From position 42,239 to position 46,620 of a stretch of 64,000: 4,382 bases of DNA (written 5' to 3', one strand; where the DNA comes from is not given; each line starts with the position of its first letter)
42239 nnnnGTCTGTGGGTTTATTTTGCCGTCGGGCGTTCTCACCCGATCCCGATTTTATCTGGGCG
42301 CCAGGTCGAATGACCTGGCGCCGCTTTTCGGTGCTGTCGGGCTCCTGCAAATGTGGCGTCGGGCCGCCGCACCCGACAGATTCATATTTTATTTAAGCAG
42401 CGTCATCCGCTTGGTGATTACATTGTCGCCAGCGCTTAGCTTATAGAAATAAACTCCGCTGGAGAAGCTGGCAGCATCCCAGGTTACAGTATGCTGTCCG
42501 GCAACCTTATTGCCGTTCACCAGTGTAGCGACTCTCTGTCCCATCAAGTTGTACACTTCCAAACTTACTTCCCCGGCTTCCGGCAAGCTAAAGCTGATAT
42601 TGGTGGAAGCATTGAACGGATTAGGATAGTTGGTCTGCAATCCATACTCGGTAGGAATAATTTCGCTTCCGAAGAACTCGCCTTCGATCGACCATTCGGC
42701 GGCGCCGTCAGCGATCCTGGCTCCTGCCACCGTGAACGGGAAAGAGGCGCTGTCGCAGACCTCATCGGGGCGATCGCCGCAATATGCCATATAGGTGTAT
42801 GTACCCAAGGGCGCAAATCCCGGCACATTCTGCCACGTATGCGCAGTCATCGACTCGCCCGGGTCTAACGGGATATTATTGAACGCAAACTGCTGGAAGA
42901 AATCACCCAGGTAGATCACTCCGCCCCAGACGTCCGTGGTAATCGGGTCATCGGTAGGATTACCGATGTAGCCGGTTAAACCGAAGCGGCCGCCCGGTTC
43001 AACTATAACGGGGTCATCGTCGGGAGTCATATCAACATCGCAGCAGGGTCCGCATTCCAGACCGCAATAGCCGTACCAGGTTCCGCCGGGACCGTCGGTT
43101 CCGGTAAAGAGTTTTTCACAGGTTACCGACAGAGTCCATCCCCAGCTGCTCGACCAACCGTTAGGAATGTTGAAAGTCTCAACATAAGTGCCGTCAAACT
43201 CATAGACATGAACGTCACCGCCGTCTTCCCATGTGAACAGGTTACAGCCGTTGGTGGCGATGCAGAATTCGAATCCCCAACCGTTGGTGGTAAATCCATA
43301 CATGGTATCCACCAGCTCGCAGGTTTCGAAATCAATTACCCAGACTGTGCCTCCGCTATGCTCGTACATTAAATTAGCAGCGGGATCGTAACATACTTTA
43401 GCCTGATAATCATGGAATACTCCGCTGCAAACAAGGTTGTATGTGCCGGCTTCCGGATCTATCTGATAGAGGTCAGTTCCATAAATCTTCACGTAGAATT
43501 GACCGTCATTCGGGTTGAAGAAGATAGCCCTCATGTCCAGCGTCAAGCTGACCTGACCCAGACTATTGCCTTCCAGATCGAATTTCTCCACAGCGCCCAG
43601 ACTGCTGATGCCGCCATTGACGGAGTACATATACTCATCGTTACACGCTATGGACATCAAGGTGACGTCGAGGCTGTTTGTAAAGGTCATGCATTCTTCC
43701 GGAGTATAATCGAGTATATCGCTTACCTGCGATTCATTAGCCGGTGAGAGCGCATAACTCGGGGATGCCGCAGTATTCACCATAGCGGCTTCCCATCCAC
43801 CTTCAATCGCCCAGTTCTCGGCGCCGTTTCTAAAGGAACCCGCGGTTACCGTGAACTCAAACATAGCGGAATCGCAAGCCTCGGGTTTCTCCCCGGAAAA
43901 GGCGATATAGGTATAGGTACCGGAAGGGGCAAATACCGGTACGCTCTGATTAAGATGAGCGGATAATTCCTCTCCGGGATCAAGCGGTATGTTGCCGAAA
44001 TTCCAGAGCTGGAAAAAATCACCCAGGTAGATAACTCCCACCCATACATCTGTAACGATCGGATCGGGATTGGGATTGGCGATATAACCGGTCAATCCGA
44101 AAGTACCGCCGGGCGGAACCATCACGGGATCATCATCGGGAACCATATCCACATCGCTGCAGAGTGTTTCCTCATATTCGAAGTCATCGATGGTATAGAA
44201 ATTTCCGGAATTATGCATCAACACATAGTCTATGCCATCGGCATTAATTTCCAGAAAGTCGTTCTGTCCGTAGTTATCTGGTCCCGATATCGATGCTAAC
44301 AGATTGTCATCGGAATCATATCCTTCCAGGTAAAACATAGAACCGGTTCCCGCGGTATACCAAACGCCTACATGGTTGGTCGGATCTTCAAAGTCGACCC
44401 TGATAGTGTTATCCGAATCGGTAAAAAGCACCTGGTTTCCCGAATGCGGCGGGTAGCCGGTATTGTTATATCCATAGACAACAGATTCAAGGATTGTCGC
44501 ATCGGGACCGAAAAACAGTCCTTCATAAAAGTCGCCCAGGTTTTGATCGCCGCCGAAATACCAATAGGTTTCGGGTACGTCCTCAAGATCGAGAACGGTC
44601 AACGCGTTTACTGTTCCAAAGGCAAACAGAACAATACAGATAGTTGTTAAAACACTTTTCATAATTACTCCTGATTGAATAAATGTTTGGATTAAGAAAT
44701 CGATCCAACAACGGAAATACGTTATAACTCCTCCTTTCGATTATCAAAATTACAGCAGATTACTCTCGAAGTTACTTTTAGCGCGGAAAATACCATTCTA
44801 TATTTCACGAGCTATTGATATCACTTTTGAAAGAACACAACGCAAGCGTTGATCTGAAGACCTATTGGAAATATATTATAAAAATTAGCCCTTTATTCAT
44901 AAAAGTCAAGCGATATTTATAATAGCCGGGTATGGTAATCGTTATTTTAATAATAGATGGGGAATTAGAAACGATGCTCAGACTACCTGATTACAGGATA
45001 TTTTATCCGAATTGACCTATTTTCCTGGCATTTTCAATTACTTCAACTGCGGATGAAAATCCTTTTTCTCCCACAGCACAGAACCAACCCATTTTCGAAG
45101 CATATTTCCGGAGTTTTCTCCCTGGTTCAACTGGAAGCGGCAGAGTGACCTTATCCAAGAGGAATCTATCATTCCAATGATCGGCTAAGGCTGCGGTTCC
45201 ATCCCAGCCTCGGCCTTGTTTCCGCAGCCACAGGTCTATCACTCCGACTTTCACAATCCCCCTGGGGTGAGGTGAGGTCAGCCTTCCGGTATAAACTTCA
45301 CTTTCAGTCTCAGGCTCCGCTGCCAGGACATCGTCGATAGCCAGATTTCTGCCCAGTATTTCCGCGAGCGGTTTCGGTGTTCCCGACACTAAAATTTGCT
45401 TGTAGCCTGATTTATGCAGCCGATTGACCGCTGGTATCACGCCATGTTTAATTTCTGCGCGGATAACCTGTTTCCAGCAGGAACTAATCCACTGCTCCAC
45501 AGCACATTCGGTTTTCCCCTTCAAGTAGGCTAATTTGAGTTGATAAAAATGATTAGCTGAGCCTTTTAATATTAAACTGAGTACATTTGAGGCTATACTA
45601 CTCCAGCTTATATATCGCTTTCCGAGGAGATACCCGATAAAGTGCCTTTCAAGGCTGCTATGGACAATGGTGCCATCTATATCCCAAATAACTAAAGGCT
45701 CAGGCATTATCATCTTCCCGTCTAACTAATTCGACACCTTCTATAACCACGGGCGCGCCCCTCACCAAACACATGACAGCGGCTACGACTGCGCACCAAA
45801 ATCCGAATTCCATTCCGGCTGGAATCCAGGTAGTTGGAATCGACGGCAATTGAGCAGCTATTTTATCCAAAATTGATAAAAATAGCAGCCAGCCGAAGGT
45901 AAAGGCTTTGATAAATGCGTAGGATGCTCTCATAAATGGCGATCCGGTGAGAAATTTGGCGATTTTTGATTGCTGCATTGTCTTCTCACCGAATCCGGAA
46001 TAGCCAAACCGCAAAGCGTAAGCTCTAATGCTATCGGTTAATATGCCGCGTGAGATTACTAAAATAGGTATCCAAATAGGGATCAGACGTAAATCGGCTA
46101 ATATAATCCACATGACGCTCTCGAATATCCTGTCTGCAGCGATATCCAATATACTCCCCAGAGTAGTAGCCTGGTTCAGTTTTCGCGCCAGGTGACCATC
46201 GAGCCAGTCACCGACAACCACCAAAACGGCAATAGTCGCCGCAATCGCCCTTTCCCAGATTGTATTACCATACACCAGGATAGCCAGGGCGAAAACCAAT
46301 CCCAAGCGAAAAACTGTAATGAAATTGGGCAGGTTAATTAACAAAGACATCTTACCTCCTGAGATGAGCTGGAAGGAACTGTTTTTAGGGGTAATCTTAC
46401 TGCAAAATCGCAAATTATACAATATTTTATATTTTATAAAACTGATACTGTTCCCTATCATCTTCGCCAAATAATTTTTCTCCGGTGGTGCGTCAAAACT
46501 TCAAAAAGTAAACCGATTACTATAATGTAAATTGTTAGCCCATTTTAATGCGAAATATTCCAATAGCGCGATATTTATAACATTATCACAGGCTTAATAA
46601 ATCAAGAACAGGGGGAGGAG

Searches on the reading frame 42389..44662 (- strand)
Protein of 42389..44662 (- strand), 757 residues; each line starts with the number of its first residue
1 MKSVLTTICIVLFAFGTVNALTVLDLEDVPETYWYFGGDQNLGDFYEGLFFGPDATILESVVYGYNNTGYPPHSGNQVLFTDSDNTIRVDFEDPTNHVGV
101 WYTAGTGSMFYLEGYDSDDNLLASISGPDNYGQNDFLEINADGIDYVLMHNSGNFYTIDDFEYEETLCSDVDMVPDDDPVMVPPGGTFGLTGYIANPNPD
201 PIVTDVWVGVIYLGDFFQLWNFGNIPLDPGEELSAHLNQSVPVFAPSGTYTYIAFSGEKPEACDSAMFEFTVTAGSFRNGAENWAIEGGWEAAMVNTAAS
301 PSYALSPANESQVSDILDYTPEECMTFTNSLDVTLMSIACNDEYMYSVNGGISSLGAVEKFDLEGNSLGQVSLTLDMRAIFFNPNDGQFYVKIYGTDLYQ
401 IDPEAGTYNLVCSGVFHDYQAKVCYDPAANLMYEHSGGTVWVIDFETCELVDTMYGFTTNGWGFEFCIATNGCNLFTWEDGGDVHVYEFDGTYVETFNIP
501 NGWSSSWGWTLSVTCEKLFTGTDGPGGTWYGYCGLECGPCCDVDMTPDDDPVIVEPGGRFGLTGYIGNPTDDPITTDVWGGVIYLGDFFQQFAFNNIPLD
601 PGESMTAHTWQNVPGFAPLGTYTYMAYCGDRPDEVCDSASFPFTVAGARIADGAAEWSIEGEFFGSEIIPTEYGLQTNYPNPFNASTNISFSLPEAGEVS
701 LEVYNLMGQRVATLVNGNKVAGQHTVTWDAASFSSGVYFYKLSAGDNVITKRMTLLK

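Call 6: search_protein_families(library=pfam, proteins=[window:42389-44662:-], max_evalue=0.01)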
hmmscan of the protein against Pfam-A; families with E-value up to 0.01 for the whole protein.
window:42389-44662:- (757 aa): 3 families
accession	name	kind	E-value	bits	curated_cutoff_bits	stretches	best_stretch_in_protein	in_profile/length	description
PF18962.6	Por_Secre_tail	-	1.1e-11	45.3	27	1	679-753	2-73/75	Secretion system C-terminal sorting domain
PF13860.13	FlgD_ig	-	1.8e-06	28.3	27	1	686-744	9-75/79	FlgD Ig-like domain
PF17780.6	OCRE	-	0.002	18.5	24.7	0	413-450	11-48/52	OCRE domain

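Call 7: search_protein_families(library=ncbifam, proteins=[window:42389-44662:-], max_evalue=0.01)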
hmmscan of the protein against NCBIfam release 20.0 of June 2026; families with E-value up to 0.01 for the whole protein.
window:42389-44662:- (757 aa): 4 families
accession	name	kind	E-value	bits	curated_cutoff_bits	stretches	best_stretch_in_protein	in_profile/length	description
TIGR04183.1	Por_Secre_tail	domain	2.6e-14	52.9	23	1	679-753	2-69/72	T9SS type A sorting domain-containing protein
NF052323.1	T9SSA_dep_M6i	equivalog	2.1e-08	32.6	600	1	678-746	960-1028/1043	T9SS-dependent M6-like inactivated metalloprotease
NF038113.1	T9SSA_dep_M36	equivalog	2.1e-07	29.5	885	1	676-753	793-866/869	T9SS-dependent M36 family metallopeptidase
NF033707.1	T9SS_sortase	equivalog_domain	3.6e-05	21.6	420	1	677-744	1000-1077/1095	type IX secretion system sortase PorU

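Call 51: find_encoding_contigs(protein=window:42389-44662:-, flank=10000, max_places=6)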
Protein window:42389-44662:- (757 aa): no gene with exactly this product is on record in the collection.

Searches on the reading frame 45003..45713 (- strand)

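Call 55: search_protein_families(library=pfam, proteins=[window:45003-45713:-], max_evalue=0.00001)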
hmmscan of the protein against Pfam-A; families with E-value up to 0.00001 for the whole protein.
window:45003-45713:- (236 aa): 2 families
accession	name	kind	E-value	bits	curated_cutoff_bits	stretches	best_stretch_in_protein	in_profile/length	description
PF12710.13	HAD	-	1.5e-21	78.2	27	1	8-184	1-186/189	haloacid dehalogenase-like hydrolase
PF00702.32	Hydrolase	-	3.8e-09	37.6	26.4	1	7-154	3-161/191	haloacid dehalogenase-like hydrolase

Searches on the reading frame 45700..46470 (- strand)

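Call 55: search_protein_families(library=pfam, proteins=[window:45700-46470:-], max_evalue=0.00001)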
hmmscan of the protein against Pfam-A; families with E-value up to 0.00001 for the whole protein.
window:45700-46470:- (256 aa): 1 family
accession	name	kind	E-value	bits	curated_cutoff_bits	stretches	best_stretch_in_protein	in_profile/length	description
PF01066.26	CDP-OH_P_transf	-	8.2e-21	75.4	22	1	46-174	2-127/152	CDP-alcohol phosphatidyltransferase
